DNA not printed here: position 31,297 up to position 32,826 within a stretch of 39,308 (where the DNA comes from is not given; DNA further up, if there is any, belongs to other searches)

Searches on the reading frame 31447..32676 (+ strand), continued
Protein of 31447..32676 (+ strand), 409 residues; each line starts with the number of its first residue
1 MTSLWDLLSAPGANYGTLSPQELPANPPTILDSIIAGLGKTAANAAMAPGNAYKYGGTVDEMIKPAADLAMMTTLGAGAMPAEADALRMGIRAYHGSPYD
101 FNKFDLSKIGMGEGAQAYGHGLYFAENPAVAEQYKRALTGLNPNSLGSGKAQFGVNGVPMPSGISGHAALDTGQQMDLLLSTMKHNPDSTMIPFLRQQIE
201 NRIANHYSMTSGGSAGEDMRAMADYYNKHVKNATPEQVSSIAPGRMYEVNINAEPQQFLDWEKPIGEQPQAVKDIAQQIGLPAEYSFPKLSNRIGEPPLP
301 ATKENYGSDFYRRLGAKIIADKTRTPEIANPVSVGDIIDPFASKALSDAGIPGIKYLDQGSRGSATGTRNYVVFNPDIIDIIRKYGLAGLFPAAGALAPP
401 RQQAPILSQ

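Call 22: get_annotated_region(hit=H7, flank=5000)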
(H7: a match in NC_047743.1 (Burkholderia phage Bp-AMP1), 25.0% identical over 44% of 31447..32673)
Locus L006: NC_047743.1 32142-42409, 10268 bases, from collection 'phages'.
description: Burkholderia phage Bp-AMP1 complete genome.
organism: Burkholderia phage Bp-AMP1 (NCBI taxid 1432428)
taxonomy: Viruses; Duplodnaviria; Heunggongvirae; Uroviricota; Caudoviricetes; Autographiviridae; Okabevirinae; Ampunavirus; Ampunavirus BpAMP1
host: Burkholderia pseudomallei K96243; source: -; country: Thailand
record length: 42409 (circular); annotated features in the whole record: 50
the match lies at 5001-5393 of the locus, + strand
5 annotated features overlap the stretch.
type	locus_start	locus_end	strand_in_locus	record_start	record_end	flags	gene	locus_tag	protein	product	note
CDS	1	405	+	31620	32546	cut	-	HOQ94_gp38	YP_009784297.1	internal virion protein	RSB1_gp35 [Ralstonia phage RSB1] dbj|BAG70393.1|, E-value4e-32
CDS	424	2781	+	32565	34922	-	-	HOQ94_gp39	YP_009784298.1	internal virion protein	from phage [blood disease bacterium R229] emb|CCA83288.1|, E-value 1e-111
CDS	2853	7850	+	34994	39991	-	-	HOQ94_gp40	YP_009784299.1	endolysin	[Ralstonia phage RSB1] dbj|BAG70395.1|, E-value 4e-159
CDS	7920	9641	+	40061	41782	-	-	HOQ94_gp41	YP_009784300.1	tail fiber protein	Bpse38_32585 [Burkholderia thailandensis MSMB43] ref|ZP_02468141.1|, E-value 1e-59; putative phage tail fiber protein ...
CDS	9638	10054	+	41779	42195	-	-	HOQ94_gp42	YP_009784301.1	tail fiber assembly protein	bglu_1g17410 [Burkholderia glumae BGR1] gb|ACR28878.1|, E-value 4e-21; tail fiber assembly protein [Cupriavidus necator ...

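Call 23: predict_structure(alignment_id=A2)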
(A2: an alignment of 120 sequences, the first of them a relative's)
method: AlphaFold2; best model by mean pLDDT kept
length: 409 residues; sequences in the alignment: 120
mean_pLDDT: 78.6   pTM: 0.66
mean pLDDT of the five models: 78.6, 77.7, 77.4, 76.5, 76.3
residues with pLDDT >= 90: 165; 70-90: 102; 50-70: 115; < 50: 27
segments of 3 or more residues with pLDDT < 50: 10-23, 78-81
pLDDT, mean of each block of 10 residues (from residue 1): 52 40 55 66 68 61 63 51 59 93 89 66 94 86 65 92 86 94 96 97 86 88 96 96 89 96 94 88 78 74 91 89 72 69 91 91 82 96 77 51 54
secondary structure, 60 per line:
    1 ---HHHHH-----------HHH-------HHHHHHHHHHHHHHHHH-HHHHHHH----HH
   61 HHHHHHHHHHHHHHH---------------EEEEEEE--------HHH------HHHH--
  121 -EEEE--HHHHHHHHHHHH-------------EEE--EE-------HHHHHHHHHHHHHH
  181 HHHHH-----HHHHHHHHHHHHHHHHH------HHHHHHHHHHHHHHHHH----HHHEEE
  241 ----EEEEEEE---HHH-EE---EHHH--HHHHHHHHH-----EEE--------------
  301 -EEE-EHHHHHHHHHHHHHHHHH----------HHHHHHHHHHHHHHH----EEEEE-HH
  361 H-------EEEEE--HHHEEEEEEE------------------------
elements in order: H4-8 H30-46 H48-54 H59-75 E91-97 H115-118 E122-125 H128-139 E153-155 H167-185 H191-207 H214-230 E238-240 E245-251 H270-278 E284-286 E302-304 H307-323 H334-348 E353-357 E369-373 E379-385

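Call 26: search_protein_families(library=pfam, proteins=[P0002, P0005, P0010, P0014, P0017, P0025, P0033, P0078, P0110, P0103], max_evalue=0.1)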
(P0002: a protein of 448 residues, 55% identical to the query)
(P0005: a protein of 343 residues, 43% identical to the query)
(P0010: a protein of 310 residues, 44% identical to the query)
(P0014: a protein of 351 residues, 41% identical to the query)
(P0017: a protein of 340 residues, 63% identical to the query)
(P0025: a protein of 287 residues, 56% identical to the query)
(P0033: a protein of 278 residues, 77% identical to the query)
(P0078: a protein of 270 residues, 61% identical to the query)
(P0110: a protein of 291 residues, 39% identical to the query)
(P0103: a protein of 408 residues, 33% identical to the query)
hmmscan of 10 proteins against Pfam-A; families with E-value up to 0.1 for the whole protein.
P0002 (448 aa): 2 families
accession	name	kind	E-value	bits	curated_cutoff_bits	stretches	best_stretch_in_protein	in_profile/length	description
PF18760.7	ART-PolyVal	-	5.4e-06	27.7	31.2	1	108-152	8-46/140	ADP-Ribosyltransferase in polyvalent proteins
PF13151.12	DUF3990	-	0.036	14.2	32.2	1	109-153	3-44/152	Protein of unknown function (DUF3990)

P0005 (343 aa): 2 families
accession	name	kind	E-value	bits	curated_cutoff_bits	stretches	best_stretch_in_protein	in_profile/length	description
PF18760.7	ART-PolyVal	-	4.5e-06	27.9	31.2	1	82-126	8-46/140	ADP-Ribosyltransferase in polyvalent proteins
PF13151.12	DUF3990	-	0.025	14.7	32.2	1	82-134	2-52/152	Protein of unknown function (DUF3990)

P0010 (310 aa): 2 families
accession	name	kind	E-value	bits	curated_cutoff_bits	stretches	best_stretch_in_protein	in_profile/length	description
PF18760.7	ART-PolyVal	-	9.4e-07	30.1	31.2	1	48-96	8-50/140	ADP-Ribosyltransferase in polyvalent proteins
PF13151.12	DUF3990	-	0.02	15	32.2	1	49-141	3-87/152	Protein of unknown function (DUF3990)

P0014 (351 aa): 2 families
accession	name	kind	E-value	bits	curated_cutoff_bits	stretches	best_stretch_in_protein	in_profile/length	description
PF18760.7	ART-PolyVal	-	3.1e-07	31.7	31.2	1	110-157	8-47/140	ADP-Ribosyltransferase in polyvalent proteins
PF13151.12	DUF3990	-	0.0031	17.6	32.2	1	110-174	2-63/152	Protein of unknown function (DUF3990)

P0017 (340 aa): 2 families
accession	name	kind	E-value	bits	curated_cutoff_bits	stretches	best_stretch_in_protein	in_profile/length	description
PF18760.7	ART-PolyVal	-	6.1e-07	30.7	31.2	1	97-163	8-68/140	ADP-Ribosyltransferase in polyvalent proteins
PF13151.12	DUF3990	-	0.095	12.8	32.2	0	97-140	2-42/152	Protein of unknown function (DUF3990)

P0025 (287 aa): 2 families
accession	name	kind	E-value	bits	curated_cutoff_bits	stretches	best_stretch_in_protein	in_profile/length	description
PF18760.7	ART-PolyVal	-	4.8e-08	34.3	31.2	1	91-253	8-126/140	ADP-Ribosyltransferase in polyvalent proteins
PF13151.12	DUF3990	-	0.05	13.7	32.2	1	91-135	2-43/152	Protein of unknown function (DUF3990)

P0033 (278 aa): 2 families
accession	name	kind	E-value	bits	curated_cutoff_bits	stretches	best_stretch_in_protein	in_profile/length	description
PF18760.7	ART-PolyVal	-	2.2e-06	28.9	31.2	1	36-80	8-46/140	ADP-Ribosyltransferase in polyvalent proteins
PF13151.12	DUF3990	-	0.035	14.2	32.2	1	36-83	2-46/152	Protein of unknown function (DUF3990)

P0078 (270 aa): 2 families
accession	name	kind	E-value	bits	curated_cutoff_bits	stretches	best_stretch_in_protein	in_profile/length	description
PF18760.7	ART-PolyVal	-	3.8e-08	34.6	31.2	1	74-237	4-127/140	ADP-Ribosyltransferase in polyvalent proteins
PF13151.12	DUF3990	-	0.0043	17.2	32.2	1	79-125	3-46/152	Protein of unknown function (DUF3990)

P0110 (291 aa): 2 families
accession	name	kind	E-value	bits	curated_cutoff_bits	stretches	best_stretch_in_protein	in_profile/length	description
PF18760.7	ART-PolyVal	-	1.5e-06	29.4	31.2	1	17-65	8-50/140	ADP-Ribosyltransferase in polyvalent proteins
PF13151.12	DUF3990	-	0.034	14.3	32.2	0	17-62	2-44/152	Protein of unknown function (DUF3990)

P0103 (408 aa): 1 family
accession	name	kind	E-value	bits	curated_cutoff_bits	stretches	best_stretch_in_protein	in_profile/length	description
PF18760.7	ART-PolyVal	-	1.3e-05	26.5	31.2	1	7-51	8-46/140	ADP-Ribosyltransferase in polyvalent proteins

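Call 30: fold_search(model_id=the predicted structure, library=pdb)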
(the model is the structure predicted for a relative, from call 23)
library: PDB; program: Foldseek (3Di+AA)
matches with E <= 10: 83; with E <= 0.001: 0
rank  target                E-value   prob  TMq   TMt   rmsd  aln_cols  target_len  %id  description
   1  4g85_A                4.4e-01  0.03  0.10  0.10  26.3       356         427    8  Crystal structure of human HisRS (released 2012-09-26)
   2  4phc_C                1.2e+00  0.01  0.09  0.08  26.5       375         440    9  Crystal Structure of a human cytosolic histidyl-tRNA synthetase, histidine-bound (released 2014-08-27)
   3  4g85_B                1.4e+00  0.01  0.08  0.07  26.5       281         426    7  Crystal structure of human HisRS (released 2012-09-26)
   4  3l34_D                1.4e+00  0.47  0.13  0.37   3.6        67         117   13  The crystal structure of a two-component sensor domain (2nd form) from Pseudomonas aeruginosa PA01 (released 2010-01-12)
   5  4x5o_A                1.6e+00  0.02  0.09  0.08  26.0       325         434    9  Human histidine tRNA synthetase (released 2015-11-25)
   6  3l34_E                1.8e+00  0.47  0.15  0.41   3.6        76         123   14  The crystal structure of a two-component sensor domain (2nd form) from Pseudomonas aeruginosa PA01 (released 2010-01-12)
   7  3l34_C                1.9e+00  0.41  0.13  0.36   3.6        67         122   13  The crystal structure of a two-component sensor domain (2nd form) from Pseudomonas aeruginosa PA01 (released 2010-01-12)
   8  3n24_G                2.2e+00  0.38  0.13  0.39   3.6        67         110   13  The crystal structure of a two-component sensor domain (3rd form) from Pseudomonas aeruginosa PA01 (released 2010-06-02)
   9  3wtr                  2.2e+00  0.10  0.08  0.20   9.0        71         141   14  Crystal structure of E. coli YfcM bound to Co(II) (released 2015-04-01)
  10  3n24_C                2.3e+00  0.35  0.13  0.36   3.6        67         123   13  The crystal structure of a two-component sensor domain (3rd form) from Pseudomonas aeruginosa PA01 (released 2010-06-02)
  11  8zt3_D                2.3e+00  0.01  0.08  0.16  21.7       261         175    8  N-acetyltransferase SbzI in the biosynthesis of altemicidin (released 2025-02-05)
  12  3l34_G                2.4e+00  0.38  0.15  0.41   3.6        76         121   14  The crystal structure of a two-component sensor domain (2nd form) from Pseudomonas aeruginosa PA01 (released 2010-01-12)
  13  1wr6_A                2.4e+00  0.23  0.12  0.43   5.6        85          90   16  Crystal structure of GGA3 GAT domain in complex with ubiquitin (released 2005-06-28)
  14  3l34_B                2.6e+00  0.35  0.15  0.40   3.6        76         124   14  The crystal structure of a two-component sensor domain (2nd form) from Pseudomonas aeruginosa PA01 (released 2010-01-12)
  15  3n24_F                2.6e+00  0.23  0.13  0.38   5.0        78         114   13  The crystal structure of a two-component sensor domain (3rd form) from Pseudomonas aeruginosa PA01 (released 2010-06-02)
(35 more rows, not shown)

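Call 31: fold_search(model_id=the predicted structure, library=viral)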
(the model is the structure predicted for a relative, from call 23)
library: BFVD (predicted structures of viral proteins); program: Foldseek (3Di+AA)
matches with E <= 10: 259; with E <= 0.001: 31
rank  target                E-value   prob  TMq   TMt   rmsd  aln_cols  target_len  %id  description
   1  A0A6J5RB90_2          2.0e-19  1.00  0.41  0.19  13.5       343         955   33  Large polyvalent protein associated domain-containing protein [uncultured Caudovirales phage]
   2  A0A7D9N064            1.7e-18  1.00  0.37  0.39  18.6       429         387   26  (no name in the UniProt tables at hand)
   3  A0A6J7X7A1            3.7e-17  1.00  0.34  0.31  18.9       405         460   23  ART-PolyVal-like domain-containing protein [uncultured Caudovirales phage]
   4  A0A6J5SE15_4          5.4e-17  1.00  0.43  0.14  13.6       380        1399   23  Helicase/UvrB, N-terminal [uncultured Caudovirales phage]
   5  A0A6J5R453            4.0e-16  1.00  0.42  0.41  12.3       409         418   23  ART-PolyVal-like domain-containing protein [uncultured Caudovirales phage]
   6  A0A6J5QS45            9.3e-16  1.00  0.43  0.46  10.8       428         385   21  Uncharacterized protein [uncultured Caudovirales phage]
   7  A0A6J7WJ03            1.6e-15  1.00  0.32  0.42  19.5       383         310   22  Uncharacterized protein [uncultured Caudovirales phage]
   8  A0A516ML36            5.4e-15  1.00  0.42  0.32  20.6       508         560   19  (no name in the UniProt tables at hand)
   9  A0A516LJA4            9.5e-15  1.00  0.37  0.29  10.2       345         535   26  (no name in the UniProt tables at hand)
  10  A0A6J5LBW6            1.1e-14  1.00  0.37  0.13  15.0       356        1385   22  Cell wall hydrolase, SleB [uncultured Caudovirales phage]
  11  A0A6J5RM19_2          2.3e-13  1.00  0.37  0.15  11.6       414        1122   22  Gene product 88 domain-containing protein [uncultured Caudovirales phage]
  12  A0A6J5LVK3            2.2e-12  1.00  0.29  0.26  18.4       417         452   20  Uncharacterized protein [uncultured Caudovirales phage]
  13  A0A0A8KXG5            5.3e-11  1.00  0.34  0.16  10.7       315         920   19  Phage-like protein [Burkholderia phage Bp-AMP4]
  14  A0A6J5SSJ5            2.5e-10  1.00  0.35  0.44  11.6       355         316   22  Uncharacterized protein [uncultured Caudovirales phage]
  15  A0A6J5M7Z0            2.5e-10  1.00  0.34  0.34  14.4       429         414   18  Uncharacterized protein [uncultured Caudovirales phage]
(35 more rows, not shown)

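Call 39: search_solved_structures(query=A2, max_evalue=10, show_alignments=5)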
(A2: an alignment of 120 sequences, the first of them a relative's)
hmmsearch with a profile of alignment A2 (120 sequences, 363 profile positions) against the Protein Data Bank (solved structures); distinct sequences matched with E-value up to 10: 4.
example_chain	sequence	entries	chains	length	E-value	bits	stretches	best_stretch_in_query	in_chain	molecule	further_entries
3ma9_A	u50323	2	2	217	1.2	11.9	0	213-293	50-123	Transmembrane glycoprotein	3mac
2cmr_A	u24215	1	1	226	1.3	11.7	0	213-293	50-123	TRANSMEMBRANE GLYCOPROTEIN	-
2xra_A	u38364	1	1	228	1.4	11.6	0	213-293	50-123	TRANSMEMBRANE PROTEIN GP41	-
1nsl_A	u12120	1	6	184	1.5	11.5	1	112-140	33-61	Probable acetyltransferase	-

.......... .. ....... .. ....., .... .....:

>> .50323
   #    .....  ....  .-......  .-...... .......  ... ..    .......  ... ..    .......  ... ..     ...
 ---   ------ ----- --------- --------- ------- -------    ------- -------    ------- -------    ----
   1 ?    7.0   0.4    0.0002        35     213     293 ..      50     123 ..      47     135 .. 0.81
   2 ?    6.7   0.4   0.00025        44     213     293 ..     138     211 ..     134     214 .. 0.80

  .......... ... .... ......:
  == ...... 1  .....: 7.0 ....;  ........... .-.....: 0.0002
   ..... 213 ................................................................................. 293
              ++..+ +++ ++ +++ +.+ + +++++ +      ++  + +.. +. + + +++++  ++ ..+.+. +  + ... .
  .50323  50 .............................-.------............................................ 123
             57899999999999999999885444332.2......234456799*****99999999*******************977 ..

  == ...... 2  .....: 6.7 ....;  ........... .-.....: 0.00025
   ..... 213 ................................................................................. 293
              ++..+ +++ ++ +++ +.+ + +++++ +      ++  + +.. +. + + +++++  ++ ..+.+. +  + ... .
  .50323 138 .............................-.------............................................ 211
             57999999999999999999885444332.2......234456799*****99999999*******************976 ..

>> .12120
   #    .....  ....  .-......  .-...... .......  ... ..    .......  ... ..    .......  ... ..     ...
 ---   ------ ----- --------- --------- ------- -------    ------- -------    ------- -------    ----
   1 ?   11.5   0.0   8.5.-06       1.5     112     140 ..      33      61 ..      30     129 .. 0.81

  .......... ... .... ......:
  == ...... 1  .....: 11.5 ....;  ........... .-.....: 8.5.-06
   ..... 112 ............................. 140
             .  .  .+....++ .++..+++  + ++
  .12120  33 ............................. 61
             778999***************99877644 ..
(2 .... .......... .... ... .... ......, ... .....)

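Call 44: search_protein_families(library=pfam, proteins=[P0007, P0011, P0015, P0016, P0018, P0049, P0060, P0080, P0096, P0119], max_evalue=0.01)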
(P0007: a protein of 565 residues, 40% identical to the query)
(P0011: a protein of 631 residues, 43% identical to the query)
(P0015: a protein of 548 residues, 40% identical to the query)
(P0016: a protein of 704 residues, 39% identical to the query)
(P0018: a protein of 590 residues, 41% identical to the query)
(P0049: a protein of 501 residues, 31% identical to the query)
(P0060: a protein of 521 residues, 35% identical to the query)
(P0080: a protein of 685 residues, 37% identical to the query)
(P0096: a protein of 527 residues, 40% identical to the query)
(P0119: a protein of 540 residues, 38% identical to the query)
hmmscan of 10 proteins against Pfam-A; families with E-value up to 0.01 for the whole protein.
P0007 (565 aa): 1 family
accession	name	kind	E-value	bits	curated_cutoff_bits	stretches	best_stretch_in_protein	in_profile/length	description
PF18760.7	ART-PolyVal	-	1.6e-06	29.3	31.2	1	163-210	5-46/140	ADP-Ribosyltransferase in polyvalent proteins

P0011 (631 aa): 1 family
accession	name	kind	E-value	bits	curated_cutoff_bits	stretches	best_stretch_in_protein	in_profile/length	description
PF18760.7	ART-PolyVal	-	2.2e-06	28.9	31.2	1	216-264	8-48/140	ADP-Ribosyltransferase in polyvalent proteins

P0015 (548 aa): 1 family
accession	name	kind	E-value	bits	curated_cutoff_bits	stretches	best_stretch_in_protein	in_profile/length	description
PF18760.7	ART-PolyVal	-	2.9e-05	25.3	31.2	1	117-162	8-47/140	ADP-Ribosyltransferase in polyvalent proteins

P0016 (704 aa): 1 family
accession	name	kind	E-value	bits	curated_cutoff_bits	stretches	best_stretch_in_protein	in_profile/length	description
PF18760.7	ART-PolyVal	-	7.2e-05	24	31.2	1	171-221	8-52/140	ADP-Ribosyltransferase in polyvalent proteins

P0018 (590 aa): 1 family
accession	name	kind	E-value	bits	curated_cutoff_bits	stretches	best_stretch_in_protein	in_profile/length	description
PF18760.7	ART-PolyVal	-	1.7e-06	29.3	31.2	1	130-181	4-49/140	ADP-Ribosyltransferase in polyvalent proteins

P0049 (501 aa): 3 families
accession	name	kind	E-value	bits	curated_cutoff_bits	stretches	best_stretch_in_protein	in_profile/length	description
PF18760.7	ART-PolyVal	-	6.8e-12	46.8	31.2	2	265-310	9-49/140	ADP-Ribosyltransferase in polyvalent proteins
PF13151.12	DUF3990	-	0.006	16.7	32.2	0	265-310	3-45/152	Protein of unknown function (DUF3990)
PF08808.17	RES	-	0.0079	16.7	23.2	0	214-254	104-145/157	RES domain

P0060 (521 aa): 1 family
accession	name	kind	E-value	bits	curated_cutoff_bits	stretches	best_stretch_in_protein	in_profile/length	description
PF18760.7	ART-PolyVal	-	7.3e-07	30.5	31.2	1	108-164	6-55/140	ADP-Ribosyltransferase in polyvalent proteins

P0080 (685 aa): 2 families
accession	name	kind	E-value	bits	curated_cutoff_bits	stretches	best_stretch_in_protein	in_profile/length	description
PF18760.7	ART-PolyVal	-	4.5e-07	31.2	31.2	1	222-286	8-66/140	ADP-Ribosyltransferase in polyvalent proteins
PF20106.4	DUF6496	-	3.7e-05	24.4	24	1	7-52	5-50/58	Family of unknown function (DUF6496)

P0096 (527 aa): 1 family
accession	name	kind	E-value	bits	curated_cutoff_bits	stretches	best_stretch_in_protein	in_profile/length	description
PF18760.7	ART-PolyVal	-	2e-06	29.1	31.2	1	106-195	4-87/140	ADP-Ribosyltransferase in polyvalent proteins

P0119 (540 aa): 1 family
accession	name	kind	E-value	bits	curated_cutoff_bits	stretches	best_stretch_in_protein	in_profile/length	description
PF18760.7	ART-PolyVal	-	3.9e-06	28.1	31.2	1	137-185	4-46/140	ADP-Ribosyltransferase in polyvalent proteins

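Call 45: predict_structure(alignment_id=A3)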
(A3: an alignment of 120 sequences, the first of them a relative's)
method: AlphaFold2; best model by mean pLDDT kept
length: 270 residues; sequences in the alignment: 120
mean_pLDDT: 82.3   pTM: 0.65
mean pLDDT of the five models: 82.3, 81.7, 80.1, 78.5, 78.1
residues with pLDDT >= 90: 143; 70-90: 67; 50-70: 32; < 50: 28
segments of 3 or more residues with pLDDT < 50: 62-69, 71-73, 253-265, 267-270
pLDDT, mean of each block of 10 residues (from residue 1): 70 81 90 94 92 76 47 72 93 72 81 92 88 95 95 96 96 96 92 81 95 87 71 96 82 49 45
secondary structure, 60 per line:
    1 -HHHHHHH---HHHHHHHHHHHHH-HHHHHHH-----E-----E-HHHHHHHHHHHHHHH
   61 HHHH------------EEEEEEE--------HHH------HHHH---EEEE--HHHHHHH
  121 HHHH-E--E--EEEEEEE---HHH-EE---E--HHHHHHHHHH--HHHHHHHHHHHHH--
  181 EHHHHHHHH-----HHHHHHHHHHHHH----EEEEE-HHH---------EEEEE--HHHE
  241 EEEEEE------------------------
elements in order: H2-8 H12-24 H26-32 H46-64 E77-83 H101-104 E108-111 H114-124 E132-138 H154-163 H166-178 H182-189 H195-207 E212-216 E230-234 E240-246
